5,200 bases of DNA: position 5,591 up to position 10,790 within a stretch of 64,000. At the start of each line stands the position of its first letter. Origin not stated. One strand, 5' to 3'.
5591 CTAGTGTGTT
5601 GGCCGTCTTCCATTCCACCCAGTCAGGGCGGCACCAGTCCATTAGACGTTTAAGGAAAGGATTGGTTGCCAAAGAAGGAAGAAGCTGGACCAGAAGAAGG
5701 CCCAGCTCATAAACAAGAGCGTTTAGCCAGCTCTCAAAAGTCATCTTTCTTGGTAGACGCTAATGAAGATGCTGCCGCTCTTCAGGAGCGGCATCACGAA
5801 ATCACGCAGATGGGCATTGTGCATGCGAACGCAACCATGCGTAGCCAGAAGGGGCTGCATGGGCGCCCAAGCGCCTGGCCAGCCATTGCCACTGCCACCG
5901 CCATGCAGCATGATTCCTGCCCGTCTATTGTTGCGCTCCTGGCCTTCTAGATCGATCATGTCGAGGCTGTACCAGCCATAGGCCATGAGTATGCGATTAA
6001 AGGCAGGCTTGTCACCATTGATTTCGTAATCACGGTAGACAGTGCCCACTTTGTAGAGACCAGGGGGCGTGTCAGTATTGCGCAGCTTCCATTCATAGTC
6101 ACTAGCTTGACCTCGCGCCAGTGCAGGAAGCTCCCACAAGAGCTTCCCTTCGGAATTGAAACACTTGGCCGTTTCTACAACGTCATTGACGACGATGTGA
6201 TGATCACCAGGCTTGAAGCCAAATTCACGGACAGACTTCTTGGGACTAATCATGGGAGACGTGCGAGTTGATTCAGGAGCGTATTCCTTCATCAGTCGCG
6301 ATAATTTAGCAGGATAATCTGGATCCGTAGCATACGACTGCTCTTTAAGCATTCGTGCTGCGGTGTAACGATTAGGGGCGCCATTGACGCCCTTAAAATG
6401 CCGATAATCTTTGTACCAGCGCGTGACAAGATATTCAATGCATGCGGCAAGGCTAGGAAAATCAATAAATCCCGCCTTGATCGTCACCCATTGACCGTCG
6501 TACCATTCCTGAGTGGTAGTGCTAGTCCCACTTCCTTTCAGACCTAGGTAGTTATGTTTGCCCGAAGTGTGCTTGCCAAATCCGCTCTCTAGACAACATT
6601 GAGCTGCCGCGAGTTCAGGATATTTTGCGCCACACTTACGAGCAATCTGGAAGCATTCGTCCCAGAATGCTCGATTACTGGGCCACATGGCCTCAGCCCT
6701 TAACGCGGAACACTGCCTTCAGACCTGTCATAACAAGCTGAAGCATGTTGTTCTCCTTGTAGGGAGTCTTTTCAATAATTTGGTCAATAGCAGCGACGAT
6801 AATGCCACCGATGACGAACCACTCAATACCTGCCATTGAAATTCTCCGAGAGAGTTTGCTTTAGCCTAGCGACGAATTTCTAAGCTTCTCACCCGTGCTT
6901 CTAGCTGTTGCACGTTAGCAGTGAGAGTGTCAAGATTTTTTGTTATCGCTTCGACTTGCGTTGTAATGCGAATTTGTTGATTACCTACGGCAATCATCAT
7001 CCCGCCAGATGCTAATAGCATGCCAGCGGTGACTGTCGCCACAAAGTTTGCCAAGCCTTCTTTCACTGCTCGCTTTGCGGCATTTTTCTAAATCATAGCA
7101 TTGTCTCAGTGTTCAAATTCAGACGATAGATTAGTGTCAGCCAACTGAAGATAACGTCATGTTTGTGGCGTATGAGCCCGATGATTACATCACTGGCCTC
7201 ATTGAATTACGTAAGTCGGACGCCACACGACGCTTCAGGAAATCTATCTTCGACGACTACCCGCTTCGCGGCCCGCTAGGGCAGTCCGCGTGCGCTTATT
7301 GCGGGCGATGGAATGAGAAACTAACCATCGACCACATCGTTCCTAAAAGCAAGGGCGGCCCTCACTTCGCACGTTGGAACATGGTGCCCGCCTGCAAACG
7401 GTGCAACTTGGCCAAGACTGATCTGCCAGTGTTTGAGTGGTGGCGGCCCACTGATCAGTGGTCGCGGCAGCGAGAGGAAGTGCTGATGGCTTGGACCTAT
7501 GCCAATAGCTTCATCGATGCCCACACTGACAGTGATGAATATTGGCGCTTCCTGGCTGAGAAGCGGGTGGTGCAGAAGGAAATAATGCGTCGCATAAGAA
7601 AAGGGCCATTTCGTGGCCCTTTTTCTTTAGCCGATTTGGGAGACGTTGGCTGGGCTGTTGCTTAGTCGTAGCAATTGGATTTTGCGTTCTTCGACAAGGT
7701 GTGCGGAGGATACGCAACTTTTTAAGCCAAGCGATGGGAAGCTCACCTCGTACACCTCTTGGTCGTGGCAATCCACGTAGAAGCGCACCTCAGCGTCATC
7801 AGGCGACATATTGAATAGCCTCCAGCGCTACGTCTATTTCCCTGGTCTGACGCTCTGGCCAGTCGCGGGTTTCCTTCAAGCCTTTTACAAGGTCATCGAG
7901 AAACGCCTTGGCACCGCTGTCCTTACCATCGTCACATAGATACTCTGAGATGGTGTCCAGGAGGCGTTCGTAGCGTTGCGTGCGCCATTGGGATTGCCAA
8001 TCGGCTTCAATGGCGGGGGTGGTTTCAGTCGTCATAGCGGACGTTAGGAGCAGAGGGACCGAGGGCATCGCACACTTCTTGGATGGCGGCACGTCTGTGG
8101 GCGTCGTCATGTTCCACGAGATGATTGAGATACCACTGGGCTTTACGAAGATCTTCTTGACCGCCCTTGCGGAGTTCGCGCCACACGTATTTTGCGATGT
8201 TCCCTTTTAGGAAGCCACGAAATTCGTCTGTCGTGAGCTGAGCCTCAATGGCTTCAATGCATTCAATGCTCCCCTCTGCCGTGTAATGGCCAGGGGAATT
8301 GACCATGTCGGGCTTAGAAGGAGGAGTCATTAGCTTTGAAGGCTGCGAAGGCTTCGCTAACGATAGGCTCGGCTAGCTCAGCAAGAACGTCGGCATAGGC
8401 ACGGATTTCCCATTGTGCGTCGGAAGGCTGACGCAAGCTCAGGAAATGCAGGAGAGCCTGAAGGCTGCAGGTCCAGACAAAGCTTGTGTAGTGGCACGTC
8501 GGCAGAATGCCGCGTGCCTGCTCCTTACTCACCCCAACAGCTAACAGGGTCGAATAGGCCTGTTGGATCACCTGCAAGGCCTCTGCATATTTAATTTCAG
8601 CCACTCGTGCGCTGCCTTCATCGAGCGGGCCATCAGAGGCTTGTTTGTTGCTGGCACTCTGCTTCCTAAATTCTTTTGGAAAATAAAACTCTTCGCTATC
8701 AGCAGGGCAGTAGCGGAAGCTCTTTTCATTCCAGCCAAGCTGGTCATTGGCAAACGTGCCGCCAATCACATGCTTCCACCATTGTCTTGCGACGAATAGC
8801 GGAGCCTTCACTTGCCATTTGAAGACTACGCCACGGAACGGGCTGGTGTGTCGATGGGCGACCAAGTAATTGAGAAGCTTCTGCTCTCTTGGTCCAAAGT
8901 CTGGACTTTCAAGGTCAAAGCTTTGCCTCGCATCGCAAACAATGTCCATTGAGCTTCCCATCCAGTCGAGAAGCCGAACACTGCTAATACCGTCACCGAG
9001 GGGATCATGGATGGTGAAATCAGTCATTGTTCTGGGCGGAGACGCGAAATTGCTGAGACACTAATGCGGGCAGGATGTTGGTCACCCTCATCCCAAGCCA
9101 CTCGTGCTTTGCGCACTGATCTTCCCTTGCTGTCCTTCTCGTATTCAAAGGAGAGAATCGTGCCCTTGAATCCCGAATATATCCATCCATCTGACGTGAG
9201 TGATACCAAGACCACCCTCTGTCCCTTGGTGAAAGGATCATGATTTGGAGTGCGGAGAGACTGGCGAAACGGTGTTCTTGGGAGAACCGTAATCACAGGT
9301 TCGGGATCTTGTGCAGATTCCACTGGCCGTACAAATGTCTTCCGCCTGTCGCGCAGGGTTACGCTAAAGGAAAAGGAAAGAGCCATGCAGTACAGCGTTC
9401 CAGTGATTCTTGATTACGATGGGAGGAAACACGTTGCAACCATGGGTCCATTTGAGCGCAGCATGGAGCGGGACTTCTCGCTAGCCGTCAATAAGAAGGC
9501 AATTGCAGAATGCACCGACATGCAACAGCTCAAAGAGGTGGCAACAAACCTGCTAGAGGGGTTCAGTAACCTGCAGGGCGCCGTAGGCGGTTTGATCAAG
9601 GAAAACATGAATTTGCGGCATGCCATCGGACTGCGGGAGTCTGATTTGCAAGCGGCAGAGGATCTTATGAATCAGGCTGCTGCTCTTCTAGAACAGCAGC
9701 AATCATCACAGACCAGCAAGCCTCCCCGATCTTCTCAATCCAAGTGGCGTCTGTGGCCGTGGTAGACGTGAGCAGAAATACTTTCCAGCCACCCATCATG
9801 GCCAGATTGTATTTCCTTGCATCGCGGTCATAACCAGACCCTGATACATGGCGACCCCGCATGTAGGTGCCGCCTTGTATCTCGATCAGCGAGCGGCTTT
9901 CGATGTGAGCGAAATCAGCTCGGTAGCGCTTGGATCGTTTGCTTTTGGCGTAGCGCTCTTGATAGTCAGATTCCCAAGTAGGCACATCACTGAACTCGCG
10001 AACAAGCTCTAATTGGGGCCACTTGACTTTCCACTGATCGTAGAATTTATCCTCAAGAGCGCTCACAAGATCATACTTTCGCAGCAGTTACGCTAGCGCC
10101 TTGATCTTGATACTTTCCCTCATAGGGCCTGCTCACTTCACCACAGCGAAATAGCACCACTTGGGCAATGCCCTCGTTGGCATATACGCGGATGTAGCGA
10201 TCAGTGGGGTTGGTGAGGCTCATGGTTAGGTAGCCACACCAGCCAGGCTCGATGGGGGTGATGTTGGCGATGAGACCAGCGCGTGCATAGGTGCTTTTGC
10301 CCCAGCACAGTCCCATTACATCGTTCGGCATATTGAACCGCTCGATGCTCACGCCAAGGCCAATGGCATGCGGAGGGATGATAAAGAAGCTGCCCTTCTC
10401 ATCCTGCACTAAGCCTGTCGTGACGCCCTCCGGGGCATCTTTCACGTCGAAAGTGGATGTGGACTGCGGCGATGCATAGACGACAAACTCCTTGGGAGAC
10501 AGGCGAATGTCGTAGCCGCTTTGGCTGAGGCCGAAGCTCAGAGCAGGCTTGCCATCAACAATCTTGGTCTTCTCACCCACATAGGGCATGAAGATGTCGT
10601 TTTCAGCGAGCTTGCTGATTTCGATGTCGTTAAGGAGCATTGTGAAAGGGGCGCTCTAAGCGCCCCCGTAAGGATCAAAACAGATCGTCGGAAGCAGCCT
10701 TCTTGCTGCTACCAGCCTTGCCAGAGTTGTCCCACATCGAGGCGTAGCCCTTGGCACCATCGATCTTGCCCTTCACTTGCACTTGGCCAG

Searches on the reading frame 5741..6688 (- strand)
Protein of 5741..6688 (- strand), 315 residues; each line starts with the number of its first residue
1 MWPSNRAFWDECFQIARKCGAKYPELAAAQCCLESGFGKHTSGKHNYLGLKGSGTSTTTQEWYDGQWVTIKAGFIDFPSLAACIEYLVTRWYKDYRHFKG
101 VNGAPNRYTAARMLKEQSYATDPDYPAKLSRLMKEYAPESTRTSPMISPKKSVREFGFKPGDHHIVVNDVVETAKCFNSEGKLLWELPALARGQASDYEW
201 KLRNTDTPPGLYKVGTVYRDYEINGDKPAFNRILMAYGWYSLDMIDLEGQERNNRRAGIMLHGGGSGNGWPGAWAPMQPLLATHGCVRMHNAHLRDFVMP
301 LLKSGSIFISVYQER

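Call 51: search_protein_families(library=phrogs, proteins=[window:5741-6688:-], max_evalue=0.00001)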
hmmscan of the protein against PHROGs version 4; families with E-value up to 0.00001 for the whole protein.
window:5741-6688:- (315 aa): 6 families
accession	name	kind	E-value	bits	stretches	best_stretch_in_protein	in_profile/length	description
phrog_10051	-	lysis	3.5e-51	175.8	1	7-150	82-224/455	endolysin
phrog_3513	-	lysis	2.2e-50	172.7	1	1-258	639-942/1434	endolysin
phrog_1309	-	lysis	6.4e-15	56.4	1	24-135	22-144/410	endolysin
phrog_12727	-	lysis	5e-11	43.5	1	23-137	24-146/393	endolysin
phrog_18032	-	lysis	1.7e-10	42.1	1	26-137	28-148/248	endolysin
phrog_326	-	other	4.3e-07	29.4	1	25-137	147-273/985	tail protein with endopeptidase domain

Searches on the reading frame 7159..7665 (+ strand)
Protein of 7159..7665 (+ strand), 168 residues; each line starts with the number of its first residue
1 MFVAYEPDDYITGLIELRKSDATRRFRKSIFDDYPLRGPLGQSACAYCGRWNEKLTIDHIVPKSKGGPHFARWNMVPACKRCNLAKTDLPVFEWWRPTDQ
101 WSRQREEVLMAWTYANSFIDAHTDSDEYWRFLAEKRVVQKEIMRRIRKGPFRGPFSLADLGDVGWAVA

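Call 52: search_protein_families(library=phrogs, proteins=[window:7159-7665:+], max_evalue=0.00001)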
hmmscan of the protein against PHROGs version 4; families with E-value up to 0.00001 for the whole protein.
window:7159-7665:+ (168 aa): 13 families
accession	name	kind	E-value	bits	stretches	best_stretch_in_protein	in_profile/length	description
phrog_2214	-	DNA, RNA and nucleotide metabolism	1.6e-30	107.6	1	3-165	161-314/429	HNH endonuclease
phrog_2118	-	DNA, RNA and nucleotide metabolism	3.2e-15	57.4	1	44-98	178-233/301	HNH endonuclease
phrog_338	-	DNA, RNA and nucleotide metabolism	2e-10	41.6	1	19-92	190-265/340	HNH endonuclease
phrog_16726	-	DNA, RNA and nucleotide metabolism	2.7e-10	41.5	1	43-88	94-142/308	HNH endonuclease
phrog_1035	-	DNA, RNA and nucleotide metabolism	6.2e-10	40.4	1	42-93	159-217/271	endonuclease VII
phrog_144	-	DNA, RNA and nucleotide metabolism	8.3e-10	39.6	1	44-109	86-153/175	HNH endonuclease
phrog_8660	-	DNA, RNA and nucleotide metabolism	1.2e-09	39.6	1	43-99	125-189/196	HNH endonuclease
phrog_6050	-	DNA, RNA and nucleotide metabolism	3.5e-09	37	1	42-146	311-394/402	HNH endonuclease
phrog_14314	-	DNA, RNA and nucleotide metabolism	9.3e-09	36.9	1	43-88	17-63/252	HNH endonuclease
phrog_589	-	DNA, RNA and nucleotide metabolism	1e-08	36.1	1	43-95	92-147/179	HNH endonuclease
phrog_5718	-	DNA, RNA and nucleotide metabolism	1.9e-08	34.8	1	43-107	129-194/394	HNH endonuclease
phrog_7785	-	DNA, RNA and nucleotide metabolism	2.9e-07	31.6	1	43-89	71-114/147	HNH endonuclease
phrog_10378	-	DNA, RNA and nucleotide metabolism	5.1e-06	27.3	1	42-87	105-151/296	HNH endonuclease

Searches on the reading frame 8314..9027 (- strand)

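Call 51: search_protein_families(library=phrogs, proteins=[window:8314-9027:-], max_evalue=0.00001)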
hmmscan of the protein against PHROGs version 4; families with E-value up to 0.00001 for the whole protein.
window:8314-9027:- (237 aa): 3 families
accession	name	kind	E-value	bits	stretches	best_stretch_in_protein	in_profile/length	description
phrog_85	-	DNA, RNA and nucleotide metabolism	1.1e-53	184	1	17-233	373-586/866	thymidylate synthase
phrog_10644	-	DNA, RNA and nucleotide metabolism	2.5e-15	57.9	1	98-218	22-142/160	thymidylate synthase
phrog_28804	-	DNA, RNA and nucleotide metabolism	3.5e-07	31.5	1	158-231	14-86/91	thymidylate synthase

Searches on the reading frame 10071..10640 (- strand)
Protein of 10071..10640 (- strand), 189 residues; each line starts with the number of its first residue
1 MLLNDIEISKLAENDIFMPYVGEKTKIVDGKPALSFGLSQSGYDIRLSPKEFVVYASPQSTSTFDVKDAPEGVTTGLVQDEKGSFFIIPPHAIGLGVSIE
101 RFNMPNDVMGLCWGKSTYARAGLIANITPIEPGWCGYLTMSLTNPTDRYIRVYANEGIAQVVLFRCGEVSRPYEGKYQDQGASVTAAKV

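Call 51: search_protein_families(library=phrogs, proteins=[window:10071-10640:-], max_evalue=0.00001)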
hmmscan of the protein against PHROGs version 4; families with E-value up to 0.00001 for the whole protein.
window:10071-10640:- (189 aa): 1 family
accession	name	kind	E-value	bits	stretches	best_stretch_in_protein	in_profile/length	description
phrog_1663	-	DNA, RNA and nucleotide metabolism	2.1e-53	182.4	1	1-188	50-218/303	dCTP deaminase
